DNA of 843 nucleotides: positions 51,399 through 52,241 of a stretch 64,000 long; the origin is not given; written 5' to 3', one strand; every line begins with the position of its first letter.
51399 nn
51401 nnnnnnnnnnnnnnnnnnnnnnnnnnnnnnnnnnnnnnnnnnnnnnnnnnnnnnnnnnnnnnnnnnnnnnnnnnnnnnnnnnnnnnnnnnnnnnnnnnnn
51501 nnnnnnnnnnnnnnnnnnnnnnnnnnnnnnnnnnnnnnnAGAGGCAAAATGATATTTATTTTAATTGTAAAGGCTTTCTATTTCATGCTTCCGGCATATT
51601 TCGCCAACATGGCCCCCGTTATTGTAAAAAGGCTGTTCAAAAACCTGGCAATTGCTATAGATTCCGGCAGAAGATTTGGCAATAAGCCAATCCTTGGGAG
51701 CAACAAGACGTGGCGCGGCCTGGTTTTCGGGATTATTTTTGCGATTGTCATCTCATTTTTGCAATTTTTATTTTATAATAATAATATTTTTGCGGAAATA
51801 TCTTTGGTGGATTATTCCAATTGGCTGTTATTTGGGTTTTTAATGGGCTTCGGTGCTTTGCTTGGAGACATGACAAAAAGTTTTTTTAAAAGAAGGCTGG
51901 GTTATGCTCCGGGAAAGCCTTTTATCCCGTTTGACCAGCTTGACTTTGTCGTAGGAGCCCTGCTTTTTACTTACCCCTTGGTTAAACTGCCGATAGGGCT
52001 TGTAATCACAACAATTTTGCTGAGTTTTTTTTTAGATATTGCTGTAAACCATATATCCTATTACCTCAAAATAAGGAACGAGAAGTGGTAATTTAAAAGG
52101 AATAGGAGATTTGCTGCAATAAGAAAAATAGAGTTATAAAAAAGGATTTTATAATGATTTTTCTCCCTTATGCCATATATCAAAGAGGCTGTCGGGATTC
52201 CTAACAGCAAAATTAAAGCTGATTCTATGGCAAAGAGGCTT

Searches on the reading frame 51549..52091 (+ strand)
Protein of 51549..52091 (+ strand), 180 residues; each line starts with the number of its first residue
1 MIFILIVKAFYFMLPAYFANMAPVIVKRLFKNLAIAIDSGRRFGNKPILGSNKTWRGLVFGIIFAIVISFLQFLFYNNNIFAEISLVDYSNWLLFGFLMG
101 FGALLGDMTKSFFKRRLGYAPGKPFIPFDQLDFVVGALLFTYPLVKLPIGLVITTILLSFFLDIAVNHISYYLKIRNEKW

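Call 3: search_protein_families(library=pfam, proteins=[window:51549-52091:+], max_evalue=0.01)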
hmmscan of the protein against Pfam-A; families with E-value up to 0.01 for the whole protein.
window:51549-52091:+ (180 aa): 2 families
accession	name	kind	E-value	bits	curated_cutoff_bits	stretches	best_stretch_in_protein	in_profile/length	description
PF01864.22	CarS-like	-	2.1e-37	129.2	22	1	4-180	3-175/175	CDP-archaeol synthase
PF01148.25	CTP_transf_1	-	2.2e-09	38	24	1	39-118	153-229/264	Cytidylyltransferase family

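Call 4: search_protein_families(library=ncbifam, proteins=[window:51549-52091:+], max_evalue=0.01)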
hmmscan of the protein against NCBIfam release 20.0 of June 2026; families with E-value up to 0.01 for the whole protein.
window:51549-52091:+ (180 aa): 2 families
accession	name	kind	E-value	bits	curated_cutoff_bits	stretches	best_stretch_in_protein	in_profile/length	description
NF003114.0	PRK04032.1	equivalog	1.4e-45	155.3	148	1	3-180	4-172/172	CDP-2,3-bis-(O-geranylgeranyl)-sn-glycerol synthase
NF008635.0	PRK11624.1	equivalog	1.9e-06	27.4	385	1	47-127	182-255/285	phosphatidate cytidylyltransferase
